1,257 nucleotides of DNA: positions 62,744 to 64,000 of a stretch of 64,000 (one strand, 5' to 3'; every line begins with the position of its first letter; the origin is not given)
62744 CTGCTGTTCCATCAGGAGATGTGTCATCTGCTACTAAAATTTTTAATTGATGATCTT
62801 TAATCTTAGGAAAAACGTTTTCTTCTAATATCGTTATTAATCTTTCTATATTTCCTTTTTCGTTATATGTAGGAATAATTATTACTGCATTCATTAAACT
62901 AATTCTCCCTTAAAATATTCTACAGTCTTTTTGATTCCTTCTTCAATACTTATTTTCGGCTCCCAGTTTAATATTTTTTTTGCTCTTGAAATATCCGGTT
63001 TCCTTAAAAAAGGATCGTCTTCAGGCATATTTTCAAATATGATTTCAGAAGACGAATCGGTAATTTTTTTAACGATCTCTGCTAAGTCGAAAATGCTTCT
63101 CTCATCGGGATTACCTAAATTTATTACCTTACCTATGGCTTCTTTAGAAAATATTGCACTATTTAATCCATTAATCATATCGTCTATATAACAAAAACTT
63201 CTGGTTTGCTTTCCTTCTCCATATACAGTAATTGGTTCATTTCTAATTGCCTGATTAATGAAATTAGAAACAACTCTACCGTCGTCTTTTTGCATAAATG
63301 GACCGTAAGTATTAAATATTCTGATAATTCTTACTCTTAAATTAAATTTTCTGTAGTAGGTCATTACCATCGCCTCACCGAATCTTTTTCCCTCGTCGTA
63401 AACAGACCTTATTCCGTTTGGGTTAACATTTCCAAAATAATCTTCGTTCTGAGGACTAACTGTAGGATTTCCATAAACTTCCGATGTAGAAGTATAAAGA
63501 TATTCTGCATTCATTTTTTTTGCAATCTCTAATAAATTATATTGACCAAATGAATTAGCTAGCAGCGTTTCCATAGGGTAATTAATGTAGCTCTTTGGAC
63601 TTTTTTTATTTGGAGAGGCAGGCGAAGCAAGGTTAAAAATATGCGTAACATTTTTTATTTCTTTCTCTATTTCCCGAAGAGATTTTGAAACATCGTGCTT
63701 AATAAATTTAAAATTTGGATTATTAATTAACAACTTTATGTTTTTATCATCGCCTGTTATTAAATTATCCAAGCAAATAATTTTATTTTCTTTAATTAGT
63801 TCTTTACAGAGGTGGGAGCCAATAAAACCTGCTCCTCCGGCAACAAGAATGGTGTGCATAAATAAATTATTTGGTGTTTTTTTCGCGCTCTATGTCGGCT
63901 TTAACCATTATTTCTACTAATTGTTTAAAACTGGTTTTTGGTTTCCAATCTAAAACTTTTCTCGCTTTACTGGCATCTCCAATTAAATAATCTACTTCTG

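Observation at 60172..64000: Compact Arn/Gtr-like three-step module: sugar-nucleotide enzyme, GtrB-GtrA fusion, GT-C transferase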

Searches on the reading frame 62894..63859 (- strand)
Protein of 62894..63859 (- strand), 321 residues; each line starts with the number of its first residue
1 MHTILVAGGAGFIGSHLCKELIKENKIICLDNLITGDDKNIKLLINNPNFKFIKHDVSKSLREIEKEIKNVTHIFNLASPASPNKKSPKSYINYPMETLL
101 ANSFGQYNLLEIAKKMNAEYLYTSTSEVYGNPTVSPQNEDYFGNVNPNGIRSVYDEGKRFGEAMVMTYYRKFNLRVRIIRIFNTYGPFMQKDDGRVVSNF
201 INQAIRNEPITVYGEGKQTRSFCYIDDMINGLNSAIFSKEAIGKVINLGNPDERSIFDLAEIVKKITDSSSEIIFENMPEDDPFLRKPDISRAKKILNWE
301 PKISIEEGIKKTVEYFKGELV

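Call 4: search_protein_families(library=pfam, proteins=[window:62894-63859:-], max_evalue=0.01)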
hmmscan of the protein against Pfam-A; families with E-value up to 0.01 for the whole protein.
window:62894-63859:- (321 aa): 6 families
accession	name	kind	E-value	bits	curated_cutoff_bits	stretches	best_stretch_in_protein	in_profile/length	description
PF01370.27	Epimerase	-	3.9e-44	151.3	20.9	1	4-249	1-240/240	NAD dependent epimerase/dehydratase family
PF16363.11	GDP_Man_Dehyd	-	1.1e-43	150.4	27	1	5-312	1-332/332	GDP-mannose 4,6 dehydratase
PF01073.25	3Beta_HSD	-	2.7e-11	43.5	22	1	5-227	1-220/280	3-beta hydroxysteroid dehydrogenase/isomerase family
PF07993.18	NAD_binding_4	-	2.3e-08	34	20.1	1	65-182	83-205/258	Male sterility protein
PF02719.21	Polysacc_synt_2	-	3.8e-07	30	20.2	1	4-120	1-122/293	Polysaccharide biosynthesis protein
PF04321.23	RmlD_sub_bind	-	2.4e-05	24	27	1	3-269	2-233/287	RmlD substrate binding domain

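Call 5: search_protein_families(library=ncbifam, proteins=[window:62894-63859:-], max_evalue=0.01)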
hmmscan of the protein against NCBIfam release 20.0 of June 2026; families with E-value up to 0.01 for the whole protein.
window:62894-63859:- (321 aa): 27 families (the best 25 are shown)
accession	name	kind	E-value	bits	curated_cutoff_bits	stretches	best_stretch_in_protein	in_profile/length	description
TIGR01181.1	dTDP_gluc_dehyt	equivalog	9.2e-44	149.8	365.1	1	4-317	2-312/321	dTDP-glucose 4,6-dehydratase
TIGR04180.1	EDH_00030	hypoth_equivalog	4.5e-37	127.7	475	1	4-303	1-296/297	NAD-dependent 4,6-dehydratase LegB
NF008872.0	PRK11908.1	equivalog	3.7e-34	118.3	294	1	2-319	2-338/349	bifunctional UDP-4-keto-pentose/UDP-xylose synthase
NF005998.1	PRK08125.1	equivalog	1.1e-33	116.6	777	1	3-316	317-649/649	bifunctional UDP-4-amino-4-deoxy-L-arabinose formyltransferase/UDP-glucuronic acid oxidase ArnA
TIGR02197.1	heptose_epim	equivalog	5.8e-28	98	274.6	1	4-316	1-313/316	ADP-glyceromanno-heptose 6-epimerase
TIGR01179.1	galE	equivalog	6.8e-28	97.5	262.3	1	4-314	2-323/332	UDP-glucose 4-epimerase GalE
NF011728.1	PRK15181.1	equivalog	4.7e-26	91.6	760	1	4-316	18-337/348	Vi polysaccharide biosynthesis UDP-N-acetylglucosaminuronic acid C-4 epimerase TviC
NF007582.0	PRK10217.1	equivalog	2e-25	89.7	698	1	1-316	1-331/355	dTDP-glucose 4,6-dehydratase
NF007490.0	PRK10084.1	subfamily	2.2e-22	79.6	649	1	4-316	3-334/361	dTDP-glucose 4,6-dehydratase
NF047922.1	GDPFucSynFcl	equivalog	1.3e-18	67.5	500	1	93-316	72-301/308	GDP-L-fucose synthase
NF007956.0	PRK10675.1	subfamily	5e-12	45.6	394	1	4-313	3-326/338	UDP-glucose 4-epimerase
NF008360.0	PRK11150.1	equivalog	1.4e-10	40.8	452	1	4-269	2-256/310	ADP-glyceromanno-heptose 6-epimerase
NF041015.1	UDPsulfquin_syn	equivalog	3.8e-10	39.3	575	1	194-270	236-313/384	UDP-sulfoquinovose synthase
TIGR02622.1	CDP_4_6_dhtase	equivalog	5.4e-10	38.9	278.45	1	3-317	6-331/352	CDP-glucose 4,6-dehydratase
NF047837.1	UDPAcbARedWbcJ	equivalog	6.3e-09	35.2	500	1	153-277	102-225/372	UDP-2-acetamido-2,6-beta-L-arabino-hexul-4-ose reductase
TIGR01472.1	gmd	equivalog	5.6e-07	29.1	415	1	58-184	66-185/342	GDP-mannose 4,6-dehydratase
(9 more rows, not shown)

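Call 6: search_solved_structures(query=window:62894-63859:-, max_evalue=1e-10, show_alignments=2)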
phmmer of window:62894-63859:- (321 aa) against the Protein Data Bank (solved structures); distinct sequences matched with E-value up to 1e-10: 68 (the best 60 are shown).
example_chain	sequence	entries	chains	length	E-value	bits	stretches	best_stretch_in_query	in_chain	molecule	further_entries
4gll_A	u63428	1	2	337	2.1e-91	309.8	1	3-320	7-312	UDP-glucuronic acid decarboxylase 1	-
2b69_A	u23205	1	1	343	2.3e-91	309.7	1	3-320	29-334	UDP-glucuronate decarboxylase 1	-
4m55_A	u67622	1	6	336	1.1e-90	307.5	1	3-320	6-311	UDP-glucuronic acid decarboxylase 1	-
4lk3_A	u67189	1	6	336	1.5e-90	307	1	3-320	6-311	UDP-glucuronic acid decarboxylase 1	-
6bwl_A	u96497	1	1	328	6.6e-42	147.2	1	4-318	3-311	Pal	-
6zl6_A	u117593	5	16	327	1.6e-40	142.7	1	4-317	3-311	Epimerase domain-containing protein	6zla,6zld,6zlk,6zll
6zlj_A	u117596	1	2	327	3.4e-40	141.6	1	4-317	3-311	Epimerase domain-containing protein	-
8vr2_A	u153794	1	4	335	3.9e-40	141.4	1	4-317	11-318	NAD-dependent epimerase/dehydratase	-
8rdg_A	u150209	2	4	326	1.8e-35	126.1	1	4-315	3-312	SDR family NAD(P)-dependent oxidoreductase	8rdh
8rdi_A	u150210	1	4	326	6.2e-35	124.3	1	4-315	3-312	SDR family NAD(P)-dependent oxidoreductase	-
6pmh_A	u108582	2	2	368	6.4e-35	124.3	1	4-317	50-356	UDP-glucose 4-epimerase related protein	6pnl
4zrm_A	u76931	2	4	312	6.1e-33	117.8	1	3-318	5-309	UDP-glucose 4-epimerase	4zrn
2hun_A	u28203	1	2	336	1.6e-30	109.8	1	4-316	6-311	336aa long hypothetical dTDP-glucose 4,6-dehydratase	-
6bi4_A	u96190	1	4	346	5.8e-30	108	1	3-317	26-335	dTDP-glucose 4,6-dehydratase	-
9rl0_E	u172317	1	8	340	1.2e-28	103.7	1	5-317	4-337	CDP-tyvelose 2-epimerase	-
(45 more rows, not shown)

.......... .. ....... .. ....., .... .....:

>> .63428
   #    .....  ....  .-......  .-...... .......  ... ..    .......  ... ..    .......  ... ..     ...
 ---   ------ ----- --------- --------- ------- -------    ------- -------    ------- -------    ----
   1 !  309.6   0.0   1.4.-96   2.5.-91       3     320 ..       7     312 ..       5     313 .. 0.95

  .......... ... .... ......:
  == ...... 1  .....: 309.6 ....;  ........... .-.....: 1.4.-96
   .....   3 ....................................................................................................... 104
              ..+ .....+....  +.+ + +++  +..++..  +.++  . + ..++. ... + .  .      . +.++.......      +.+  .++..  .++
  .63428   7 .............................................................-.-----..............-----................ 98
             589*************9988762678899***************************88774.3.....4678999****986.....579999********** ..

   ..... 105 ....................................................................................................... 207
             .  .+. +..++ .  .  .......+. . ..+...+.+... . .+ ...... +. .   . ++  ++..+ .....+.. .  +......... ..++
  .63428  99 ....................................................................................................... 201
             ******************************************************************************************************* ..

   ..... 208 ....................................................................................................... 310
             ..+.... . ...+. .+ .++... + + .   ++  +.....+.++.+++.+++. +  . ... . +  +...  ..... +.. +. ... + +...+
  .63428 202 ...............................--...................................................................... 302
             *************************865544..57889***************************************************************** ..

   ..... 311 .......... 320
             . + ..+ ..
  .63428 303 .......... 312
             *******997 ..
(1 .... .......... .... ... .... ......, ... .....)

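Call 11: find_encoding_contigs(protein=window:62894-63859:-, flank=10000, max_places=6)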
Protein window:62894-63859:- (321 aa): 4 contigs read that carry it; 2 places shown.
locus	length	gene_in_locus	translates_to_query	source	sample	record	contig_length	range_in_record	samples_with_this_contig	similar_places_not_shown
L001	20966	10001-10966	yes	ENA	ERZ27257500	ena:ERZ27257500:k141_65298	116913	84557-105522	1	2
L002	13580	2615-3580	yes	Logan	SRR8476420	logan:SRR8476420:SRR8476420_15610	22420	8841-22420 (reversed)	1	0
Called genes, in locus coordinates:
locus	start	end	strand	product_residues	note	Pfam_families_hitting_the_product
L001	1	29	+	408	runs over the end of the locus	PF01551:Peptidase_M23 (faint)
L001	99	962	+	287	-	PF00932:LTD (weak)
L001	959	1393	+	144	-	PF02367:TsaE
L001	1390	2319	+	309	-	PF01300:Sua5_yciO_yrdC, PF00814:TsaD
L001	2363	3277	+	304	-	PF00188:CAP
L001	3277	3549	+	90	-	-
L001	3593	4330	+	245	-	PF00483:NTP_transferase, PF12804:NTP_transf_3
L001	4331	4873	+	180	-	PF28549:NDPSase_N (faint), PF00293:NUDIX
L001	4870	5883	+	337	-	PF01073:3Beta_HSD, PF01370:Epimerase, PF02719:Polysacc_synt_2, PF04321:RmlD_sub_bind, PF07993:NAD_binding_4, PF13460:NAD_binding_10 (weak), PF16363:GDP_Man_Dehyd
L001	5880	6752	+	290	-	PF01370:Epimerase, PF04321:RmlD_sub_bind, PF02719:Polysacc_synt_2 (weak), PF01073:3Beta_HSD, PF07993:NAD_binding_4, PF16363:GDP_Man_Dehyd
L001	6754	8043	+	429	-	PF01210:NAD_Gly3P_dh_N (faint), PF02737:3HCDH_N (faint), PF03446:NAD_binding_2 (faint), PF03721:UDPG_MGDP_dh_N, PF03807:F420_oxidored (faint), PF00984:UDPG_MGDP_dh, PF03720:UDPG_MGDP_dh_C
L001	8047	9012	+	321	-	PF01073:3Beta_HSD (weak), PF01370:Epimerase, PF02719:Polysacc_synt_2, PF04321:RmlD_sub_bind, PF07993:NAD_binding_4 (faint), PF16363:GDP_Man_Dehyd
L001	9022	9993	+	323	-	PF01370:Epimerase, PF04321:RmlD_sub_bind, PF05368:NmrA, PF16363:GDP_Man_Dehyd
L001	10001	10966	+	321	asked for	PF01073:3Beta_HSD, PF01370:Epimerase, PF02719:Polysacc_synt_2 (faint), PF04321:RmlD_sub_bind (faint), PF07993:NAD_binding_4 (weak), PF16363:GDP_Man_Dehyd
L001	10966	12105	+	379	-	PF00535:Glycos_transf_2, PF04138:GtrA_DPMS_TM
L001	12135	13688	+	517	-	PF13231:PMT_2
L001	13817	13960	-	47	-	PF18930:DUF5679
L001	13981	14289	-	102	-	-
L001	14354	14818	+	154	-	PF14584:DUF4446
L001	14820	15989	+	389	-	PF11258:DUF3048, PF17479:DUF3048_C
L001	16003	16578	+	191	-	-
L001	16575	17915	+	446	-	PF21760:SecD_1st, PF22599:SecDF_P1_head, PF02355:SecD_SecF_C, PF03176:MMPL (weak)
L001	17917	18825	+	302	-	PF07549:Sec_GG (weak), PF02355:SecD_SecF_C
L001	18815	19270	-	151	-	PF09424:YqeY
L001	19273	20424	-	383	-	PF00438:S-AdoMet_synt_N, PF02772:S-AdoMet_synt_M, PF02773:S-AdoMet_synt_C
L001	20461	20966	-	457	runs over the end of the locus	PF01743:PolyA_pol, PF12627:PolyA_pol_RNAbd, PF01966:HD, PF13735:tRNA_NucTran2_2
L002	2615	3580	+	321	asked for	PF01073:3Beta_HSD, PF01370:Epimerase, PF02719:Polysacc_synt_2 (faint), PF04321:RmlD_sub_bind (faint), PF07993:NAD_binding_4 (weak), PF16363:GDP_Man_Dehyd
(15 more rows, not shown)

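Call 13: search_protein_families(library=ncbifam, proteins=[L001:3593-4330:+, L001:4331-4873:+, L001:4870-5883:+, L001:5880-6752:+, L001:6754-8043:+, L001:8047-9012:+, L001:9022-9993:+], max_evalue=1e-10)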
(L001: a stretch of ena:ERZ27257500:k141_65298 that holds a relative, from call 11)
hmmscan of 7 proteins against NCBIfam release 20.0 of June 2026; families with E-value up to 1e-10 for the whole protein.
L001:3593-4330:+ (245 aa): 17 families
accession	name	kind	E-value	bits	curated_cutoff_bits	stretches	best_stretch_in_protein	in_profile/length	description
TIGR01207.1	rmlA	equivalog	5.6e-76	255.4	360.65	1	2-237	1-237/286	glucose-1-phosphate thymidylyltransferase RfbA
NF012024.0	PRK15480.1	equivalog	3.6e-64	216.7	588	1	2-237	5-241/292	glucose-1-phosphate thymidylyltransferase RfbA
TIGR01208.1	rmlA_long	equivalog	5.1e-62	209.8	320.25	1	2-242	1-240/353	glucose-1-phosphate thymidylyltransferase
TIGR03992.1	Arch_glmU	subfamily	2.2e-44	151.9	292.1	1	1-241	1-232/393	bifunctional sugar-1-phosphate nucleotidylyltransferase/acetyltransferase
NF041313.1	UDPGP_AglF_Halo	equivalog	1.7e-33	116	400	1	1-227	1-226/234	UTP--glucose-1-phosphate uridylyltransferase AglF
NF041173.1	Sug_nt_acttase_Thmprot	equivalog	8.8e-32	110.5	600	1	1-240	1-231/405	bifunctional sugar-1-phosphate nucleotidylyltransferase/acetyltransferase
NF052502.1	man1P_GTase_Rv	exception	2e-27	96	440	1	2-236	2-231/352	mannose-1-phosphate guanylyltransferase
TIGR01099.1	galU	equivalog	8.7e-26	91.1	326.8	1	74-217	95-247/261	UTP--glucose-1-phosphate uridylyltransferase GalU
NF045761.1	NAMPUrTaseMurU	equivalog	6.8e-20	71.9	250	1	1-225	1-217/226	N-acetylmuramate alpha-1-phosphate uridylyltransferase MurU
NF049965.1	GlMnHpPGnyltfHddC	equivalog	6.3e-18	65.2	300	1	1-184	1-174/221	D-glycero-D-manno-heptose 1-phosphate guanosyltransferase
NF003670.0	PRK05293.1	equivalog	4.4e-15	55.5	470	1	3-181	7-200/382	glucose-1-phosphate adenylyltransferase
NF007516.0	PRK10122.1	equivalog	5.8e-15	55.2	534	0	1-53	4-56/297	UTP--glucose-1-phosphate uridylyltransferase GalF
TIGR02091.1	glgC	equivalog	6.6e-15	55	424.9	1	3-182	3-203/364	glucose-1-phosphate adenylyltransferase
NF002023.0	PRK00844.1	subfamily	7.5e-13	48.1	458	1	3-167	9-186/408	glucose-1-phosphate adenylyltransferase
TIGR02623.1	G1P_cyt_trans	equivalog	9.5e-13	48.2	300.25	0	93-187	112-201/255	glucose-1-phosphate cytidylyltransferase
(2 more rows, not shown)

L001:4331-4873:+ (180 aa): 1 family
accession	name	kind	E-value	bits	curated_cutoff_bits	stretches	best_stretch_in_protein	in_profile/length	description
NF008736.0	PRK11762.1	equivalog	3.7e-31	108.1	169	1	5-178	9-184/186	ADP compounds hydrolase NudE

L001:4870-5883:+ (337 aa): 18 families
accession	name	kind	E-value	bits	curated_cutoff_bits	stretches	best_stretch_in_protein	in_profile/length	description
TIGR01181.1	dTDP_gluc_dehyt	equivalog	2.5e-146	486.8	365.1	1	2-321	1-321/321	dTDP-glucose 4,6-dehydratase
NF007490.0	PRK10084.1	subfamily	2.6e-120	401.7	649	1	1-335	1-358/361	dTDP-glucose 4,6-dehydratase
NF007582.0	PRK10217.1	equivalog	1.4e-110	369.8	698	1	2-327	3-347/355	dTDP-glucose 4,6-dehydratase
TIGR04180.1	EDH_00030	hypoth_equivalog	3.4e-46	157.7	475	1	3-297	1-295/297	NAD-dependent 4,6-dehydratase LegB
TIGR01179.1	galE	equivalog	2.4e-35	121.9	262.3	1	2-315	1-329/332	UDP-glucose 4-epimerase GalE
TIGR02622.1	CDP_4_6_dhtase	equivalog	1.9e-28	99.7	278.45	1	2-316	6-335/352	CDP-glucose 4,6-dehydratase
NF011728.1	PRK15181.1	equivalog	1.9e-23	83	760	1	2-316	17-342/348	Vi polysaccharide biosynthesis UDP-N-acetylglucosaminuronic acid C-4 epimerase TviC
NF007956.0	PRK10675.1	subfamily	5.1e-22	78.4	394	1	1-159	1-158/338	UDP-glucose 4-epimerase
TIGR02197.1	heptose_epim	equivalog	9.7e-21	74.2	274.6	1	3-272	1-270/316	ADP-glyceromanno-heptose 6-epimerase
TIGR03466.1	HpnA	hypoth_equivalog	3e-20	72.4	367.65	1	1-267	1-252/327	hopanoid-associated sugar epimerase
TIGR01472.1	gmd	equivalog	2.8e-19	69.5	415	1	48-251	51-260/342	GDP-mannose 4,6-dehydratase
TIGR03589.1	PseB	equivalog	2.8e-18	66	407.75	1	3-136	7-138/324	UDP-N-acetylglucosamine 4,6-dehydratase (inverting)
NF052578.1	StrlDmthSdmBMthl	equivalog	6.3e-16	59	600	1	1-250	1-236/328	sterol demethylase protein SdmB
NF043036.1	ErythonDh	equivalog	2e-14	53.5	325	1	1-164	1-163/321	D-erythronate dehydrogenase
TIGR04130.1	FnlA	equivalog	3.3e-13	49.3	730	1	3-129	7-130/337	UDP-N-acetylglucosamine 4,6-dehydratase/5-epimerase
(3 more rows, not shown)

L001:5880-6752:+ (290 aa): 2 families
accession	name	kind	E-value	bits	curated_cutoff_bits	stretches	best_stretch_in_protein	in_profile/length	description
TIGR01214.1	rmlD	equivalog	1.1e-44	152.6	224.05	1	2-284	1-281/285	dTDP-4-dehydrorhamnose reductase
NF007440.0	PRK09987.1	equivalog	3e-18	66.2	308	1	28-214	32-214/299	dTDP-4-dehydrorhamnose reductase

L001:6754-8043:+ (429 aa): 7 families
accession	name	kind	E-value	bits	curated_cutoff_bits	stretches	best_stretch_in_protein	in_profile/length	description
NF047673.2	TeichurnBiosyTuaD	equivalog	4.8e-157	523.6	700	1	3-429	4-431/439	UDP-glucose 6-dehydrogenase TuaD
TIGR03026.1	NDP-sugDHase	subfamily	3.4e-136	454.3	189.8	1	1-410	1-413/413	nucleotide sugar dehydrogenase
NF041297.1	UDPGDh_AglM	equivalog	5.8e-106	355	670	1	1-415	1-420/429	UDP-glucose 6-dehydrogenase AglM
NF040825.1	UDPMaNacDH_Arch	equivalog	2.4e-57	194.7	750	1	1-429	1-415/418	UDP-N-acetyl-D-mannosamine dehydrogenase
NF008286.0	PRK11064.1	equivalog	2.3e-48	164.8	459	1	2-399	5-410/420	UDP-N-acetyl-D-mannosamine dehydrogenase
NF011631.0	PRK15057.1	equivalog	1.4e-41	142.9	757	1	1-356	1-343/388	UDP-glucose 6-dehydrogenase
NF011729.0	PRK15182.1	equivalog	9.2e-16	57.6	592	1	3-402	9-405/425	Vi polysaccharide biosynthesis UDP-N-acetylglucosamine C-6 dehydrogenase TviB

L001:8047-9012:+ (321 aa): 16 families
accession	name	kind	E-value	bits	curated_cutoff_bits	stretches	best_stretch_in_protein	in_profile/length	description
TIGR01181.1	dTDP_gluc_dehyt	equivalog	5.2e-51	173.6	365.1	1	4-318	1-312/321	dTDP-glucose 4,6-dehydratase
TIGR04180.1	EDH_00030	hypoth_equivalog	6e-49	166.7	475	1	5-304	1-296/297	NAD-dependent 4,6-dehydratase LegB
TIGR01472.1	gmd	equivalog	1.3e-39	136.4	415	1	5-315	3-336/342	GDP-mannose 4,6-dehydratase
TIGR01179.1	galE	equivalog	2.3e-38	131.8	262.3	1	4-316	1-324/332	UDP-glucose 4-epimerase GalE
NF007582.0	PRK10217.1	equivalog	1.3e-29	103.4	698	1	3-317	2-331/355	dTDP-glucose 4,6-dehydratase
NF007490.0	PRK10084.1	subfamily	1.5e-28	99.9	649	1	4-317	2-334/361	dTDP-glucose 4,6-dehydratase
TIGR02622.1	CDP_4_6_dhtase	equivalog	2.6e-25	89.3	278.45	1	2-319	4-332/352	CDP-glucose 4,6-dehydratase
TIGR02197.1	heptose_epim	equivalog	1.4e-21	77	274.6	1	5-273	1-267/316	ADP-glyceromanno-heptose 6-epimerase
NF008872.0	PRK11908.1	equivalog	2.3e-21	76.2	294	1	3-319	2-337/349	bifunctional UDP-4-keto-pentose/UDP-xylose synthase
NF047922.1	GDPFucSynFcl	equivalog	1.9e-20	73.5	500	1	56-317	37-301/308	GDP-L-fucose synthase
NF005998.1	PRK08125.1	equivalog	6.4e-20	71.1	777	1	3-317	316-649/649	bifunctional UDP-4-amino-4-deoxy-L-arabinose formyltransferase/UDP-glucuronic acid oxidase ArnA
NF007956.0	PRK10675.1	subfamily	1.9e-18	66.7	394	1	4-314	2-326/338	UDP-glucose 4-epimerase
NF043036.1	ErythonDh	equivalog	2.4e-17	63.2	325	1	4-273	2-273/321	D-erythronate dehydrogenase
NF011728.1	PRK15181.1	equivalog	3.5e-17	62.4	760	1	3-317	16-337/348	Vi polysaccharide biosynthesis UDP-N-acetylglucosaminuronic acid C-4 epimerase TviC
NF052578.1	StrlDmthSdmBMthl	equivalog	8.5e-13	48.7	600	1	5-279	3-259/328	sterol demethylase protein SdmB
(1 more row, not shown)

L001:9022-9993:+ (323 aa): 7 families
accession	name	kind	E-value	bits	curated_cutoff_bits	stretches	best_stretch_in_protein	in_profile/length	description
TIGR01472.1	gmd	equivalog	2.3e-132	441.3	415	1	2-317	1-340/342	GDP-mannose 4,6-dehydratase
TIGR04180.1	EDH_00030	hypoth_equivalog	2.1e-32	112.4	475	1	5-302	2-296/297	NAD-dependent 4,6-dehydratase LegB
TIGR01181.1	dTDP_gluc_dehyt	equivalog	1.5e-31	109.7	365.1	1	4-317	2-313/321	dTDP-glucose 4,6-dehydratase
TIGR02622.1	CDP_4_6_dhtase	equivalog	1.9e-24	86.5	278.45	1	2-165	5-172/352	CDP-glucose 4,6-dehydratase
TIGR01179.1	galE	equivalog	4.2e-22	78.4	262.3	1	4-167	2-166/332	UDP-glucose 4-epimerase GalE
NF043036.1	ErythonDh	equivalog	2.3e-12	46.8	325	1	3-161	2-163/321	D-erythronate dehydrogenase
NF052578.1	StrlDmthSdmBMthl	equivalog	7.6e-11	42.3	600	0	4-263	3-248/328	sterol demethylase protein SdmB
